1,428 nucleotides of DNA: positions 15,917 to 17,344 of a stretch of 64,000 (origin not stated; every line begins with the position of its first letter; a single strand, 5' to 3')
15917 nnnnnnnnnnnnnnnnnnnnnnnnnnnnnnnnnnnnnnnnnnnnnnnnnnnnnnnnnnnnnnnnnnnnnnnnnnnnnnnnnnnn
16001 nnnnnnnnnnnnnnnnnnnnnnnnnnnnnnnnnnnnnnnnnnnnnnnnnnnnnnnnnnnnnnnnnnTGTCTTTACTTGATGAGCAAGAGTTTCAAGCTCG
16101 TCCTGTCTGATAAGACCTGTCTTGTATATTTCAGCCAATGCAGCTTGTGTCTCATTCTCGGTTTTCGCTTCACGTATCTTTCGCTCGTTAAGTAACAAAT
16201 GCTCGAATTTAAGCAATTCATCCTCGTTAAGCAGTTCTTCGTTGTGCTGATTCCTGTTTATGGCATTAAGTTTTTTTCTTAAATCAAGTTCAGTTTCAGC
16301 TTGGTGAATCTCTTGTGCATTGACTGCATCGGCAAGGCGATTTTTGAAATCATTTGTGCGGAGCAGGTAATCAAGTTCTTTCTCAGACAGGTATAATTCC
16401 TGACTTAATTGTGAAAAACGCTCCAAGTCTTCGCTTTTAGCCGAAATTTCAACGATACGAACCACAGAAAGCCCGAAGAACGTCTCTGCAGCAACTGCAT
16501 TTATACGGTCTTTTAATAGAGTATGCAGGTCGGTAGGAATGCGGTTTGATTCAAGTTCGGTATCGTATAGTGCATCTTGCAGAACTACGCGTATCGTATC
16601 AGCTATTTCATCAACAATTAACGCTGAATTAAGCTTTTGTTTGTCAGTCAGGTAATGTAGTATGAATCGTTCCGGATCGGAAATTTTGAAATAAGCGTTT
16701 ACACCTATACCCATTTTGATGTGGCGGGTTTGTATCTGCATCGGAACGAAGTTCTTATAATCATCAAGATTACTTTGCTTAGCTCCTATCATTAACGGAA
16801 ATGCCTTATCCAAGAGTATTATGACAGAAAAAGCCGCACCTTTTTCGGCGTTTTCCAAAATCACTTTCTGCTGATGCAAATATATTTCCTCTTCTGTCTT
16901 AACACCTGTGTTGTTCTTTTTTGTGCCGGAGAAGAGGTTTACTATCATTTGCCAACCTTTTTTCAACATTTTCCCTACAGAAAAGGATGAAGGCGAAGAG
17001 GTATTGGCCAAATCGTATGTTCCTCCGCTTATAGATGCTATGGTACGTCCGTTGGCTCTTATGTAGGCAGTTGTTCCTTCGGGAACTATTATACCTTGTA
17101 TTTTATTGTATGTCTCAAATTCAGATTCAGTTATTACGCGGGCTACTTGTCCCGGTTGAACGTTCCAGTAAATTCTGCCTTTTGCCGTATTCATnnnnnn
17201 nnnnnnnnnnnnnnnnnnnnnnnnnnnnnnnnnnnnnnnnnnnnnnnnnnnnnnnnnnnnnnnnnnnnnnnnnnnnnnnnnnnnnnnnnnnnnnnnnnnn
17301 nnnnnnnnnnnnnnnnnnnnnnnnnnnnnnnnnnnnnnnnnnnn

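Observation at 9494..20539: Nine-gene, 11-kb operon linking Zn-ribbon cytoplasmic proteins (clan-CD protease-like, SPFH/coiled-coil) to a lytic transglycosylase and four LPP20/CsgG-like lipoproteins: candidate uncharacterised trans-envelope system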

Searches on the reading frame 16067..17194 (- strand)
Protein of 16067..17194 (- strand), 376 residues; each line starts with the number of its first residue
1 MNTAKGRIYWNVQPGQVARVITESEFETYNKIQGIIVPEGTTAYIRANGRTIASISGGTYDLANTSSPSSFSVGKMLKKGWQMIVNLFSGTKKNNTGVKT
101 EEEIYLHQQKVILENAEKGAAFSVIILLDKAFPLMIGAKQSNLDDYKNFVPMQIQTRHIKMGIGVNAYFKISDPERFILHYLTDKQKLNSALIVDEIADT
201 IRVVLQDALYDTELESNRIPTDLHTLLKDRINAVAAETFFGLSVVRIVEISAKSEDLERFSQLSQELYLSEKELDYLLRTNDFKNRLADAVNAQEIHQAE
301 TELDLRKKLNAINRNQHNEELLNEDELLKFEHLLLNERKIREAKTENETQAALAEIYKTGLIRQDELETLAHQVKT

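Call 84: search_protein_representatives(protein=window:16067-17194:-)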
Query: 376 residues. Proteins with E-value up to 0.001 (for the whole library): 259; up to 1e-10: 212; up to 1e-30: 114. The best 150 are listed.
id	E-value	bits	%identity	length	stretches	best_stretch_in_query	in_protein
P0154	1.6e-153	527.1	66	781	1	1-374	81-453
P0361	1.3e-123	428.6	56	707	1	3-372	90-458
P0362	9.7e-121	419.2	56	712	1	6-369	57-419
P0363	3.1e-116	404.4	54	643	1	4-376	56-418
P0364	6.7e-103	360.6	50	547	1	6-367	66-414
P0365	5.8e-97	341.1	52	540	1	6-332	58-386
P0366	1.5e-80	287.1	43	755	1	4-376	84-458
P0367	1.6e-80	287.1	41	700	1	4-370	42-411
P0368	1.1e-77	277.7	42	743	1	4-375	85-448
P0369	3.0e-76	273.0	42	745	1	4-374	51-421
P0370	3.0e-72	259.9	38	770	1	1-364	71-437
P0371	1.4e-71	257.7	39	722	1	4-371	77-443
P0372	8.8e-70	251.7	36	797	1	4-374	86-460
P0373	1.2e-69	251.2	40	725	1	3-359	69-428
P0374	2.0e-66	240.7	37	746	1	2-373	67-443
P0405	1.2e-45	172.4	30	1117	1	4-374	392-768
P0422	5.0e-42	160.5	32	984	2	74-370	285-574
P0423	9.4e-42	159.6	30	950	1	4-371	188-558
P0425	1.7e-41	158.7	29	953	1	5-371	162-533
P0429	1.9e-40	155.3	33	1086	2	74-371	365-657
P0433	4.1e-39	150.9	30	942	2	77-373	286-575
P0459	2.2e-34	135.3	33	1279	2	112-371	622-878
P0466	2.1e-33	132.1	35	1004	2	114-372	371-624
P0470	1.3e-31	126.3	30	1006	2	74-372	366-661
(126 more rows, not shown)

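Call 86: search_protein_families(library=pfam, proteins=[P0405, P0459, P0422, P0429, P0433, P0466, P0470, P0423, P0425], max_evalue=0.001)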
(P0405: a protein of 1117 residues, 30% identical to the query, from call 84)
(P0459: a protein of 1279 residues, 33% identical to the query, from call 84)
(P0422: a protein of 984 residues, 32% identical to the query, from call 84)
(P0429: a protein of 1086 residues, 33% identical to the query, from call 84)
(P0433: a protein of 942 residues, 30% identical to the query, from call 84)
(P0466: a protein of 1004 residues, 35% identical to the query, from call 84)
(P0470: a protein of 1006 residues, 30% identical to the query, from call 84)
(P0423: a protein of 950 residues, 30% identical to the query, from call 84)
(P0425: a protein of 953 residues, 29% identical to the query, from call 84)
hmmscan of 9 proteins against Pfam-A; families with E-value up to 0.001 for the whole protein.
P0405 (1117 aa): 6 families
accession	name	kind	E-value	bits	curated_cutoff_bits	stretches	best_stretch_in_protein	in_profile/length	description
PF12773.13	DZR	-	1.2e-08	35.4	27.3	1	306-327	24-45/45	Double zinc ribbon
PF13240.11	Zn_Ribbon_1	-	4.4e-08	33.1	25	1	309-329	2-22/23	zinc-ribbon domain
PF13248.11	Zn_ribbon_3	-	8.1e-08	31.9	27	1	306-330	2-26/26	zinc-ribbon domain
PF17032.10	Zn_ribbon_15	-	5.1e-06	27.6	28.9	1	305-327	51-73/73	zinc-ribbon family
PF18912.6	DZR_2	-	1.7e-05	25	27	0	303-333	18-49/56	Double zinc ribbon domain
PF24463.1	DUF7577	-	0.00024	21.1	28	1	308-329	4-25/27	Domain of unknown function (DUF7577)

P0459 (1279 aa): 9 families
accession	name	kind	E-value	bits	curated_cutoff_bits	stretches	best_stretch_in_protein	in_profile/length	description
PF13240.11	Zn_Ribbon_1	-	1.2e-19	69.8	25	2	259-280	2-23/23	zinc-ribbon domain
PF13248.11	Zn_ribbon_3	-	2.5e-18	65.3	27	3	1255-1278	3-26/26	zinc-ribbon domain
PF12773.13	DZR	-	4.4e-14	52.8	27.3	1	259-311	1-45/45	Double zinc ribbon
PF17032.10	Zn_ribbon_15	-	1.2e-07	32.9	28.9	0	251-277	46-73/73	zinc-ribbon family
PF24460.1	DUF7575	-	1.3e-06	28.1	28.5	0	256-280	3-27/28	Domain of unknown function (DUF7575)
PF18912.6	DZR_2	-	5.5e-06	26.5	27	0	253-281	18-47/56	Double zinc ribbon domain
PF16919.11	PknG_rubred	-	4.8e-05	23.7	28.5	0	303-324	35-56/74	Protein kinase G rubredoxin domain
PF24463.1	DUF7577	-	0.0001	22.3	28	0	258-279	4-25/27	Domain of unknown function (DUF7577)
PF07282.18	Cas12f1-like_TNB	-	0.00083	19.9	26.3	0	1251-1278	25-50/60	Cas12f1-like, TNB domain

P0422 (984 aa): 6 families
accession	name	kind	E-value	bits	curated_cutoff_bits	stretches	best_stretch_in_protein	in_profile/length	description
PF13240.11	Zn_Ribbon_1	-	1.5e-21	75.9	25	4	39-60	2-23/23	zinc-ribbon domain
PF12773.13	DZR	-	9e-18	64.6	27.3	2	4-57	1-45/45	Double zinc ribbon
PF24460.1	DUF7575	-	4.1e-13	48.9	28.5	1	36-60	3-27/28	Domain of unknown function (DUF7575)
PF13248.11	Zn_ribbon_3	-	6.2e-10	38.6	27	0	962-983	4-25/26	zinc-ribbon domain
PF17032.10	Zn_ribbon_15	-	1.7e-06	29.2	28.9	0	955-981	47-73/73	zinc-ribbon family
PF18912.6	DZR_2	-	0.00013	22.1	27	0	34-62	19-48/56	Double zinc ribbon domain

P0429 (1086 aa): 6 families
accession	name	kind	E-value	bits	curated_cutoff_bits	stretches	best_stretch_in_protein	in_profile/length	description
PF13240.11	Zn_Ribbon_1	-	2.4e-26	91.2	25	4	1064-1086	1-23/23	zinc-ribbon domain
PF12773.13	DZR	-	2.4e-18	66.5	27.3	3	3-54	1-45/45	Double zinc ribbon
PF13248.11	Zn_ribbon_3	-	7.7e-16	57.4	27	2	71-92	4-25/26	zinc-ribbon domain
PF24460.1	DUF7575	-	4e-13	48.9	28.5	2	69-93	3-27/28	Domain of unknown function (DUF7575)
PF17032.10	Zn_ribbon_15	-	2.2e-08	35.2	28.9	0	68-90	51-73/73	zinc-ribbon family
PF18912.6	DZR_2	-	1.1e-05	25.7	27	0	1064-1084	9-29/56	Double zinc ribbon domain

P0433 (942 aa): 3 families
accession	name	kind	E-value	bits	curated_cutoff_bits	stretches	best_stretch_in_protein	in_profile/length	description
PF13248.11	Zn_ribbon_3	-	3.5e-07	29.9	27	1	2-25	4-26/26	zinc-ribbon domain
PF13240.11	Zn_Ribbon_1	-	5.1e-06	26.5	25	1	3-25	2-23/23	zinc-ribbon domain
PF12773.13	DZR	-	0.0003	21.3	27.3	0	3-25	1-22/45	Double zinc ribbon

P0466 (1004 aa): 7 families
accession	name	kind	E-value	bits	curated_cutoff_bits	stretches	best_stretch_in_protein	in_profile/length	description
PF13240.11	Zn_Ribbon_1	-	8.7e-19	67.1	25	2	38-59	2-23/23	zinc-ribbon domain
PF12773.13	DZR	-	2.4e-13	50.4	27.3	1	4-56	1-45/45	Double zinc ribbon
PF13248.11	Zn_ribbon_3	-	5.7e-11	41.9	27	2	37-58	4-25/26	zinc-ribbon domain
PF24460.1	DUF7575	-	3.2e-08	33.2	28.5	0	978-1002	3-27/28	Domain of unknown function (DUF7575)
PF17032.10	Zn_ribbon_15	-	2.8e-07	31.7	28.9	0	31-56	48-73/73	zinc-ribbon family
PF24463.1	DUF7577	-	1.9e-06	27.8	28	0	3-24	4-25/27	Domain of unknown function (DUF7577)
PF18912.6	DZR_2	-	1.5e-05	25.2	27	0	31-61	17-48/56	Double zinc ribbon domain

P0470 (1006 aa): 3 families
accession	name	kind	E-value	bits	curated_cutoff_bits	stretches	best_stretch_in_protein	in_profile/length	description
PF13240.11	Zn_Ribbon_1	-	1.4e-07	31.5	25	1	4-25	2-23/23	zinc-ribbon domain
PF12773.13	DZR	-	5.3e-05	23.7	27.3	0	4-26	1-23/45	Double zinc ribbon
PF13248.11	Zn_ribbon_3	-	0.00031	20.5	27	0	2-25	3-26/26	zinc-ribbon domain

P0423 (950 aa): 7 families
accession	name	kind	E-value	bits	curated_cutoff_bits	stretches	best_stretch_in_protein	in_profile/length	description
PF12773.13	DZR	-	1.4e-09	38.4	27.3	1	3-61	1-44/45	Double zinc ribbon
PF24463.1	DUF7577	-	5.5e-08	32.7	28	1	40-66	2-27/27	Domain of unknown function (DUF7577)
PF13248.11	Zn_ribbon_3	-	2.1e-07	30.6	27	1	41-61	3-22/26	zinc-ribbon domain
PF18912.6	DZR_2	-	4.3e-06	26.9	27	0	41-68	8-34/56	Double zinc ribbon domain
PF24460.1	DUF7575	-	3.4e-05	23.5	28.5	1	39-65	2-27/28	Domain of unknown function (DUF7575)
PF13240.11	Zn_Ribbon_1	-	0.00022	21.3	25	0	43-61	2-19/23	zinc-ribbon domain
PF12172.15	zf-ChsH2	-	0.00063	19.9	23.2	1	37-63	8-33/37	ChsH2, rubredoxin-like zinc ribbon domain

P0425 (953 aa): 4 families
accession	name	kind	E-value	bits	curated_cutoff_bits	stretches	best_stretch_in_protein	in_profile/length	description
PF13248.11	Zn_ribbon_3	-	3.6e-08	33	27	1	930-953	4-26/26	zinc-ribbon domain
PF24460.1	DUF7575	-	5.2e-07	29.4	28.5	1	928-953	3-27/28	Domain of unknown function (DUF7575)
PF12773.13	DZR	-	1.1e-05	26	27.3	0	926-950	22-45/45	Double zinc ribbon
PF13240.11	Zn_Ribbon_1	-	0.00083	19.5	25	0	931-953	2-23/23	zinc-ribbon domain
